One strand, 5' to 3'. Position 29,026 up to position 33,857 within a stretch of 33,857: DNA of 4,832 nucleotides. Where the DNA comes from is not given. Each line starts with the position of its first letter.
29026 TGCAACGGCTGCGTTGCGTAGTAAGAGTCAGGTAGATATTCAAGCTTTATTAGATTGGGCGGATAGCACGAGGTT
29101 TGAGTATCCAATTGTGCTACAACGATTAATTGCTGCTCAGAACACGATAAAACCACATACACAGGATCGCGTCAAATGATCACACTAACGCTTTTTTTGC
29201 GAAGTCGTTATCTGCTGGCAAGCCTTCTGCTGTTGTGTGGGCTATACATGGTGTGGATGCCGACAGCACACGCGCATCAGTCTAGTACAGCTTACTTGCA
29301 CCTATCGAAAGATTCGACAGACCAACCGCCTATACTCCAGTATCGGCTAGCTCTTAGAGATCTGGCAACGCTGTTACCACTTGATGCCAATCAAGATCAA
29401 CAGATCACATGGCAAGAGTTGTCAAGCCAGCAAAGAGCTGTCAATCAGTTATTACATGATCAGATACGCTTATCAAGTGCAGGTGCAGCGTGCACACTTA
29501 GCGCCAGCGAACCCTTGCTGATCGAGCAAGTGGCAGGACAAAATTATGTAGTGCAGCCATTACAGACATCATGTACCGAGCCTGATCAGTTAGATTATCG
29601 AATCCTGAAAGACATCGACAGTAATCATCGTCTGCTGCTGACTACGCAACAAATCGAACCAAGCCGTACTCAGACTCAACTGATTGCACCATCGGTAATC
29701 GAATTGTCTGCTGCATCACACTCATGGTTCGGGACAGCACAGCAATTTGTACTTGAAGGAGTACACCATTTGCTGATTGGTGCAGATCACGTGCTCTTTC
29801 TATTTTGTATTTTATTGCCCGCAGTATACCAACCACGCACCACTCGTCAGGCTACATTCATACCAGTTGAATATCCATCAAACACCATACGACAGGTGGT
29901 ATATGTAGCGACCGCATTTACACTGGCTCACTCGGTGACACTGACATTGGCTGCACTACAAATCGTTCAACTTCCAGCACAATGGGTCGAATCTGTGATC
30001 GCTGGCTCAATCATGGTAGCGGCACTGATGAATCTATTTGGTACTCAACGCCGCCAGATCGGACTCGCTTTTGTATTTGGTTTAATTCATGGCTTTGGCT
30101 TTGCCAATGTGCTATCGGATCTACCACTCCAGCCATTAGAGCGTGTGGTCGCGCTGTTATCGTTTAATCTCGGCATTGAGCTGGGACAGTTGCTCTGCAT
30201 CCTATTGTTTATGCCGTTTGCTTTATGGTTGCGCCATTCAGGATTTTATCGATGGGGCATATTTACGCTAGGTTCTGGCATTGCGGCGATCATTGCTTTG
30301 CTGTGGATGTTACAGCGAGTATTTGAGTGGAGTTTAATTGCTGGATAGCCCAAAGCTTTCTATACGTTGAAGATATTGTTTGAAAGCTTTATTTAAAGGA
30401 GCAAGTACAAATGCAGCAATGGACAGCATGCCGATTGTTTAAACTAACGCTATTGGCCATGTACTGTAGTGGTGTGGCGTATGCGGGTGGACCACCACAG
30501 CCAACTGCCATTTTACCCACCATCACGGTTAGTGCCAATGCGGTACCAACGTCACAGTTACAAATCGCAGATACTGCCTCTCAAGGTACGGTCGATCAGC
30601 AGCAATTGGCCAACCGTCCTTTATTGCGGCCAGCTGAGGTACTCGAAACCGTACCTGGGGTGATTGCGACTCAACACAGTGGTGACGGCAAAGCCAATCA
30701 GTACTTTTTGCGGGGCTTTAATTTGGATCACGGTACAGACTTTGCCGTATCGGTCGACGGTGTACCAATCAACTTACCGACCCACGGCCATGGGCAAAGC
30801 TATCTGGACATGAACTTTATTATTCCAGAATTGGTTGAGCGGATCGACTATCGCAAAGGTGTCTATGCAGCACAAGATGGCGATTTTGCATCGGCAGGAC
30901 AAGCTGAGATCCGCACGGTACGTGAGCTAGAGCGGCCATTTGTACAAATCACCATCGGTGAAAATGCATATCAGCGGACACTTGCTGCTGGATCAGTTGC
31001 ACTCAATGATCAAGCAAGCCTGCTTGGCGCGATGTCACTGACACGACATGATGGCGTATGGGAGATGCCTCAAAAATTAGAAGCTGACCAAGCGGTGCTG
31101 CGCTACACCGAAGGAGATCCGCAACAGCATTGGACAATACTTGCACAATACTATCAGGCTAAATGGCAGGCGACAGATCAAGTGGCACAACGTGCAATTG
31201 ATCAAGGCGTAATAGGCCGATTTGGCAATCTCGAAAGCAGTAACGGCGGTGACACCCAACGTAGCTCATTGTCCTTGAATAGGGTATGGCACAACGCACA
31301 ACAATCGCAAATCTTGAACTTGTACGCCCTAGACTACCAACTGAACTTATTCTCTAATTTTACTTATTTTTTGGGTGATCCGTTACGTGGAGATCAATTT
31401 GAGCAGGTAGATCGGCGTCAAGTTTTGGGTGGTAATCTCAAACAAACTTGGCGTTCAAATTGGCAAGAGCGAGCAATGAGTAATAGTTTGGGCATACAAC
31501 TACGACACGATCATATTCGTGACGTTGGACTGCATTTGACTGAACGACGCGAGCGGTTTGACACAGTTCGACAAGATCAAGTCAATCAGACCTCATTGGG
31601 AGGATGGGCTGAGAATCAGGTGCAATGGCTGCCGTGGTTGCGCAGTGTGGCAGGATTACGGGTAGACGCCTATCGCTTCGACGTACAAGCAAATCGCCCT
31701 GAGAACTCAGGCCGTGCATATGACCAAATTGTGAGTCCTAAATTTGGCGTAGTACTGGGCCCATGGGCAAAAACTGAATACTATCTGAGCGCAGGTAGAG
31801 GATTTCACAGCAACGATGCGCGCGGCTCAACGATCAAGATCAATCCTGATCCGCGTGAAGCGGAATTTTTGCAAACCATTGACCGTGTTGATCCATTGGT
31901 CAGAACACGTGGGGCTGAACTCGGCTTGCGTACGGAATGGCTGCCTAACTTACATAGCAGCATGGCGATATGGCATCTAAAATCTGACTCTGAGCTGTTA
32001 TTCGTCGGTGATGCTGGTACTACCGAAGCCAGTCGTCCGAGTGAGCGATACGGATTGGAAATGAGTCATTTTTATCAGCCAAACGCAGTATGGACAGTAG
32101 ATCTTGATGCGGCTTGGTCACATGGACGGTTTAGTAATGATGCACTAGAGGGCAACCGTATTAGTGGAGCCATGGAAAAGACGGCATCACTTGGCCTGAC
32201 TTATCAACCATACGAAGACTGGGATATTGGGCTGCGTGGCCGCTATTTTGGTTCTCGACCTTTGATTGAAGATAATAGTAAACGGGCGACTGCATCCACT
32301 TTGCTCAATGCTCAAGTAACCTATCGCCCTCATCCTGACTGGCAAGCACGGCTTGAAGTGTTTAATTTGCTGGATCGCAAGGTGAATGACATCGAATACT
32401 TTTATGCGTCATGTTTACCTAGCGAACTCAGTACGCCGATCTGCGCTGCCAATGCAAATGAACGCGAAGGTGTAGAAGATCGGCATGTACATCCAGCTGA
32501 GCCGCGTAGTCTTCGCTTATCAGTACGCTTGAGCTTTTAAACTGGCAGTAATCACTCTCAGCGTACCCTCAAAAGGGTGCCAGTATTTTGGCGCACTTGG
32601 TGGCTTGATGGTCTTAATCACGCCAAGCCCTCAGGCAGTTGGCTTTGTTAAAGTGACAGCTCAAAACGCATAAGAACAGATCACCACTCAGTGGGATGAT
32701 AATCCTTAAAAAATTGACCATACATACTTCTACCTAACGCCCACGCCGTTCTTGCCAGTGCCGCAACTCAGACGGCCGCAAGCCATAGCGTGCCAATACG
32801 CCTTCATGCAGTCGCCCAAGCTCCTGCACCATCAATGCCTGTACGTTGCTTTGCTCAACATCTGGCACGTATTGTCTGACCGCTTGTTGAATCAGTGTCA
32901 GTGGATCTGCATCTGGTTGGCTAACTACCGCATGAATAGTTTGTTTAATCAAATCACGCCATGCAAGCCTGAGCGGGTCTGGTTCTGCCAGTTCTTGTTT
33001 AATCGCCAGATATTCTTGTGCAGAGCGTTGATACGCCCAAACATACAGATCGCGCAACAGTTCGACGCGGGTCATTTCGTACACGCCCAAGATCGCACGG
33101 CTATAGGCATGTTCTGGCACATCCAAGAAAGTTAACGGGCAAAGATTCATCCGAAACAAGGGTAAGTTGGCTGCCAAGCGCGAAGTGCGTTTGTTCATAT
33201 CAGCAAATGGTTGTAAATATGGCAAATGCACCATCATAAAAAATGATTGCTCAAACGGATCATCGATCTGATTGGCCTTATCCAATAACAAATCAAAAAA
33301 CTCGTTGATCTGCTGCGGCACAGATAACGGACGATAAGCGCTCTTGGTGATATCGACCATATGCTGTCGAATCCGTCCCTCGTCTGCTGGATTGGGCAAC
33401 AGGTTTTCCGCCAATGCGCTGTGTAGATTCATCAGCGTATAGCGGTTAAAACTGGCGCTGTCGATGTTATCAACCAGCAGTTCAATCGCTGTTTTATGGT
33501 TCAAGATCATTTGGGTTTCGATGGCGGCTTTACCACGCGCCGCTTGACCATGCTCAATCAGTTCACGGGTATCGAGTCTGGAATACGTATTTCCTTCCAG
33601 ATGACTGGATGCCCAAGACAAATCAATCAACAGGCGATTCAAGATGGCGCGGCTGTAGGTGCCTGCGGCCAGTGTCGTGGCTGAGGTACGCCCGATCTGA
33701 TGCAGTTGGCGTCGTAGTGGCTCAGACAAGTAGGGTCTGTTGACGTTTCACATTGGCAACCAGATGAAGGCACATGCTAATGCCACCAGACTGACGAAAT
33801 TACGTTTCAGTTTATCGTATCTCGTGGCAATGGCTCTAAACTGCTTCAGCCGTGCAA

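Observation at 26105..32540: Five-gene all-envelope operon (DUF4331, lipoprotein, TPR-like, extended HupE/UreJ, TonB-dependent receptor): candidate uncharacterised metal-trafficking system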

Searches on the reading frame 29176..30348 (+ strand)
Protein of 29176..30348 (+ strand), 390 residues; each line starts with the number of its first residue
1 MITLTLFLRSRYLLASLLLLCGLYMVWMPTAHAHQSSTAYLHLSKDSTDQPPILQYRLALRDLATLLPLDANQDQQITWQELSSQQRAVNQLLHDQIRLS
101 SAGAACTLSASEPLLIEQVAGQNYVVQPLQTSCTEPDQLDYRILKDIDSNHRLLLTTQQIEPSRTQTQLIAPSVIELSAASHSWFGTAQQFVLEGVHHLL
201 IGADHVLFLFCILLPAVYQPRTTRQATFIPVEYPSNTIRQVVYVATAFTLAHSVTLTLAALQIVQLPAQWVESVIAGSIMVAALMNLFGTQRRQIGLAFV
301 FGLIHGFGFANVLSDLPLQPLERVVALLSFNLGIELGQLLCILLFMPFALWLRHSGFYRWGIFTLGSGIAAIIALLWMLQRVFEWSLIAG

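Call 3: search_protein_families(library=pfam, proteins=[window:29176-30348:+], max_evalue=0.01)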
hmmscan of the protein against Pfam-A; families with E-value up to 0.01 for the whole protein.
window:29176-30348:+ (390 aa): 2 families
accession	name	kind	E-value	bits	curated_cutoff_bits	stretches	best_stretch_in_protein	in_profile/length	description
PF13795.12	HupE_UreJ_2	-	3.8e-44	150.5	24.5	1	191-354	1-154/156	HupE / UreJ protein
PF04955.18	HupE_UreJ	-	4.8e-06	26.6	23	1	175-314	6-127/179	HupE / UreJ protein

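Call 4: search_protein_families(library=ncbifam, proteins=[window:29176-30348:+], max_evalue=0.01)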
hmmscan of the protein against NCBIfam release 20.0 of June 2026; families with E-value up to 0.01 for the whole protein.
window:29176-30348:+ (390 aa): 0 families

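Call 108: search_solved_structures(query=window:29176-30348:+, max_evalue=10, show_alignments=1)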
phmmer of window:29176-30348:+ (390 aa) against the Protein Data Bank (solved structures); distinct sequences matched with E-value up to 10: 0.

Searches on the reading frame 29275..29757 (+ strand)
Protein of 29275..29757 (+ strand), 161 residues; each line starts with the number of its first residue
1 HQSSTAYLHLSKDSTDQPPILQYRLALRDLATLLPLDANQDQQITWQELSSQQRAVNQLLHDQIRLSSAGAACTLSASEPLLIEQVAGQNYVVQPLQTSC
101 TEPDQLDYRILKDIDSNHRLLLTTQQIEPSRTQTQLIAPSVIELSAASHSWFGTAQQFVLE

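Call 71: search_protein_families(library=pfam, proteins=[window:29275-29757:+], max_evalue=1)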
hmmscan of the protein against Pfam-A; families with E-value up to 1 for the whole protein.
seq(161 aa): 0 families

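Call 76: search_solved_structures(query=A4, max_evalue=10, show_alignments=2)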
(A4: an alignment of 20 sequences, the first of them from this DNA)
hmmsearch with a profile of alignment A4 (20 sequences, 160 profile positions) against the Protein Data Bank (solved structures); distinct sequences matched with E-value up to 10: 22.
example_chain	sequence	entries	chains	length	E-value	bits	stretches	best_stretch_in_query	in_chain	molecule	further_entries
4j8d_A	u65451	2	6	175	0.00022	24.3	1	15-57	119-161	Hsc70-interacting protein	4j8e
2jnx_A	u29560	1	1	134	0.0035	20.4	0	33-49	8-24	Calcium binding protein 2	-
4j8f_A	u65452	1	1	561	0.0038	20.2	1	15-57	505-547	Heat shock 70 kDa protein 1A/1B, Hsc70-interacting protein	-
2m7n_A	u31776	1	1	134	0.011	18.8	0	34-66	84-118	Calcium-binding protein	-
1jfj_A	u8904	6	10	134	0.012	18.7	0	34-67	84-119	CALCIUM-BINDING PROTEIN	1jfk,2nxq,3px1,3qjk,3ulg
9qsb_A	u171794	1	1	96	0.028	17.4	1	29-53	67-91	Asr1131 protein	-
2k7c_A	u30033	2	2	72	0.062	16.3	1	33-54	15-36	Calcium-binding protein 1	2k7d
3ox6_A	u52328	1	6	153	0.18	14.8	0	33-54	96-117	Calcium-binding protein 1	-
2b1u_A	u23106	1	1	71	0.22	14.5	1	25-54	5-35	Calmodulin-like protein 5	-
1yx7_A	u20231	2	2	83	0.22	14.5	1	33-58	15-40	Calsensin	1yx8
2m28_A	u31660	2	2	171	0.27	14.2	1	24-54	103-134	Calcium-binding protein 4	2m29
9ya0_RA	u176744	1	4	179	0.31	14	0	34-53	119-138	Calmodulin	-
3ox5_A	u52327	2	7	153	0.37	13.8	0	33-54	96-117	Calcium-binding protein 1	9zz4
2i18_A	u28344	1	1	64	0.4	13.7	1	34-66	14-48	Calcium-binding protein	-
2lan_A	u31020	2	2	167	0.57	13.2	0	33-54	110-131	Calcium-binding protein 1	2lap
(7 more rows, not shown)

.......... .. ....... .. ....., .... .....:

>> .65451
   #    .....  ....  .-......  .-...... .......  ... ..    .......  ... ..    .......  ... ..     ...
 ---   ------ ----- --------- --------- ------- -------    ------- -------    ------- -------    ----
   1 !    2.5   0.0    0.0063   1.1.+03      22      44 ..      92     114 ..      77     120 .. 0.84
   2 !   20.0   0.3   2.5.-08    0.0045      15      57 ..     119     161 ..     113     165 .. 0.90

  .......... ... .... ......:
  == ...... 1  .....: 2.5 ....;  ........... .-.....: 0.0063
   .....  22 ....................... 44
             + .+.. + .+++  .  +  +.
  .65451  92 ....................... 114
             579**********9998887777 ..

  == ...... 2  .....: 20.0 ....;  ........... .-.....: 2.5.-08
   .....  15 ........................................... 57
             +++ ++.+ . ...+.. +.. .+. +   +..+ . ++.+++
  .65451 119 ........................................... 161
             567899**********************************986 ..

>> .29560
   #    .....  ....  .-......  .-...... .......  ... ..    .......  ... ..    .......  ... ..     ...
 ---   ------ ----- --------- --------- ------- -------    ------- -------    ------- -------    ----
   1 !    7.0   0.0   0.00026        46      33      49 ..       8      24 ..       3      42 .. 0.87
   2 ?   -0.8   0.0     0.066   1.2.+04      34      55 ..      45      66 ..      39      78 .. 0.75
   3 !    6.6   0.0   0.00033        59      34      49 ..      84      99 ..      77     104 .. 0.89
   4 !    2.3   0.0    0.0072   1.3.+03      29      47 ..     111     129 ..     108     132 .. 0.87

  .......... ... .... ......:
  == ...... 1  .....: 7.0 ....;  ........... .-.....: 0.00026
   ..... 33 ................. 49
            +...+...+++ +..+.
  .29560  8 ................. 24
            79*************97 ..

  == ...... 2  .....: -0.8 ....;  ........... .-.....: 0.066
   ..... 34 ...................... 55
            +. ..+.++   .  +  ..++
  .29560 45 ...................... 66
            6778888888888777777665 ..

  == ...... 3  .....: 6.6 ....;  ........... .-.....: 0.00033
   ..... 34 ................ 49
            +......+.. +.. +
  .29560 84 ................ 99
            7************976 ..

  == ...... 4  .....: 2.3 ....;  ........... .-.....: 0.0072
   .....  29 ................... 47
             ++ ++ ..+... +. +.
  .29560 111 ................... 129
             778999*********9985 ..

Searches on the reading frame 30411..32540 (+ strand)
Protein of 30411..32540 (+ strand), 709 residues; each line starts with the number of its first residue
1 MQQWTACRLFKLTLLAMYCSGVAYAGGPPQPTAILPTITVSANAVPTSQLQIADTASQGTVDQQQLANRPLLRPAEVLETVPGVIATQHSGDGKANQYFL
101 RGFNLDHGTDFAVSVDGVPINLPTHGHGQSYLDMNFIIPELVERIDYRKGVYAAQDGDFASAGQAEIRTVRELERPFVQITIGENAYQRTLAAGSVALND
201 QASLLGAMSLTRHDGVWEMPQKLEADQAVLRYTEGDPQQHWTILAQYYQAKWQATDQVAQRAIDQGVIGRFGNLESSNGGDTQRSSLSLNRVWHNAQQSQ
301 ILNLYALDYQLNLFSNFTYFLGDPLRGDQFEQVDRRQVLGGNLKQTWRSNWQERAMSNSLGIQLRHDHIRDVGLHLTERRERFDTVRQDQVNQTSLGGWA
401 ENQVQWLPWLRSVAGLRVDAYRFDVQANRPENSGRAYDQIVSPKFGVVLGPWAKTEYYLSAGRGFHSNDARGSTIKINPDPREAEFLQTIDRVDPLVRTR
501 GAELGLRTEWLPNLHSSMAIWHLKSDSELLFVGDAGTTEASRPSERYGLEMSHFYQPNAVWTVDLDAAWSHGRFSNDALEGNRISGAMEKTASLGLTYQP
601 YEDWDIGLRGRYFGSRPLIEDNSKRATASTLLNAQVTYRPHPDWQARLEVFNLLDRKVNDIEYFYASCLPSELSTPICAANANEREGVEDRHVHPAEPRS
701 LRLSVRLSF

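Call 3: search_protein_families(library=pfam, proteins=[window:30411-32540:+], max_evalue=0.01)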
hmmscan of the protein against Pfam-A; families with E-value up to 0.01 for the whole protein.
window:30411-32540:+ (709 aa): 2 families
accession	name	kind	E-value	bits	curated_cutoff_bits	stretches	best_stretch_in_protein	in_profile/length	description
PF00593.30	TonB_dep_Rec_b-barrel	-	9e-24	85.5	27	1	266-653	42-436/436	TonB dependent receptor-like, beta-barrel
PF07715.20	Plug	-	2e-16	60.8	23.9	1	56-163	7-106/107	TonB-dependent Receptor Plug Domain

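Call 4: search_protein_families(library=ncbifam, proteins=[window:30411-32540:+], max_evalue=0.01)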
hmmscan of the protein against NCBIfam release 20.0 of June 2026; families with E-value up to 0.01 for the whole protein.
window:30411-32540:+ (709 aa): 9 families
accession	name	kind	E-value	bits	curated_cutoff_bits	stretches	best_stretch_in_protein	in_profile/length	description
TIGR01783.1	TonB-siderophor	subfamily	1.3e-27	96.8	223.5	2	390-709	356-649/649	TonB-dependent siderophore receptor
TIGR01786.1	TonB-hemlactrns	subfamily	7.5e-19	67.5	323.75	2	37-170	2-134/719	TonB-dependent hemoglobin/transferrin/lactoferrin family receptor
TIGR01785.1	TonB-hemin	subfamily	3e-18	65.6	316.85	3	37-170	3-129/677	TonB-dependent heme/hemoglobin receptor family protein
TIGR01779.1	TonB-B12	equivalog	8.2e-16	57.7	599.7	1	36-204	29-190/614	TonB-dependent vitamin B12 receptor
NF007926.1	PRK10641.1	equivalog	1.5e-10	40.2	836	1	75-213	65-199/617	TonB-dependent vitamin B12 receptor BtuB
NF041535.1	TonB_rec_PqqU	equivalog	9.1e-09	34.1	1200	1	451-656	432-637/676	TonB-dependent receptor PqqU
NF010651.0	PRK14050.1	equivalog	1.6e-08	33.1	884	2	57-191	82-207/730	TonB-dependent siderophore receptor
NF007478.2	PRK10064.1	equivalog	1.6e-07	30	745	1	37-169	32-157/663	catecholate siderophore receptor CirA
NF049945.1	TonB_dep_FCYXU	equivalog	0.00081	18.1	825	0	96-154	96-151/697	TonB-dependent receptor, FCYXU motif-type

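Call 72: search_solved_structures(query=window:30411-32540:+, max_evalue=0.001)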
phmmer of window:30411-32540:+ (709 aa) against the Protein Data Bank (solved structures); distinct sequences matched with E-value up to 0.001: 11.
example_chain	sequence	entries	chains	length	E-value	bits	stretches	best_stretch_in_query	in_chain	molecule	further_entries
1nqf_A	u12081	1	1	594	5.7e-09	38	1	60-206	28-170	Vitamin B12 receptor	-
3rgn_A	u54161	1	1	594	6.1e-09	37.9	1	60-206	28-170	Vitamin B12 transporter BtuB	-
1nqe_A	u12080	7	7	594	6.1e-09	37.9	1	60-206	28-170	Vitamin B12 receptor | Vitamin B12 transporter btuB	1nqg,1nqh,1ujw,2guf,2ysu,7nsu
2gsk_A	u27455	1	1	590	7e-09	37.7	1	61-206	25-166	Vitamin B12 transporter btuB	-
3rgm_A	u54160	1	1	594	7.5e-09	37.6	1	60-202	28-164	Vitamin B12 transporter BtuB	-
3m8b_A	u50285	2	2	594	9.1e-09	37.3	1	71-206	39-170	Vitamin B12 transporter btuB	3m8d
2hdf_A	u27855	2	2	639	1.5e-07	33.3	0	38-171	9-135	Colicin I receptor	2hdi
9nn6_A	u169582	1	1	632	1.8e-07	33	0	41-171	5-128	Colicin I receptor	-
6v81_A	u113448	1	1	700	3.3e-07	32.1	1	456-655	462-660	Probable TonB-dependent receptor YncD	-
9c4o_A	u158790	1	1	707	3.5e-07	32.1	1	456-655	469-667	Pyrroloquinoline quinone transporter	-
5fp2_A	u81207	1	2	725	2.8e-05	25.7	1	56-187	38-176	FERRIC ENTEROBACTIN RECEPTOR PIRA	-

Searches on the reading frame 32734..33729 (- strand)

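Call 21: search_protein_families(library=pfam, proteins=[window:32734-33729:-], max_evalue=0.001)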
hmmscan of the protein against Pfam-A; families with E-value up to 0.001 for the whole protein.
window:32734-33729:- (331 aa): 1 family
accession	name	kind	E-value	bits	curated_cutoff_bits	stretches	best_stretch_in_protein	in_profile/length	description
PF02661.23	Fic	-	1.7e-10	42.1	24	1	94-190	2-92/93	Fic/DOC family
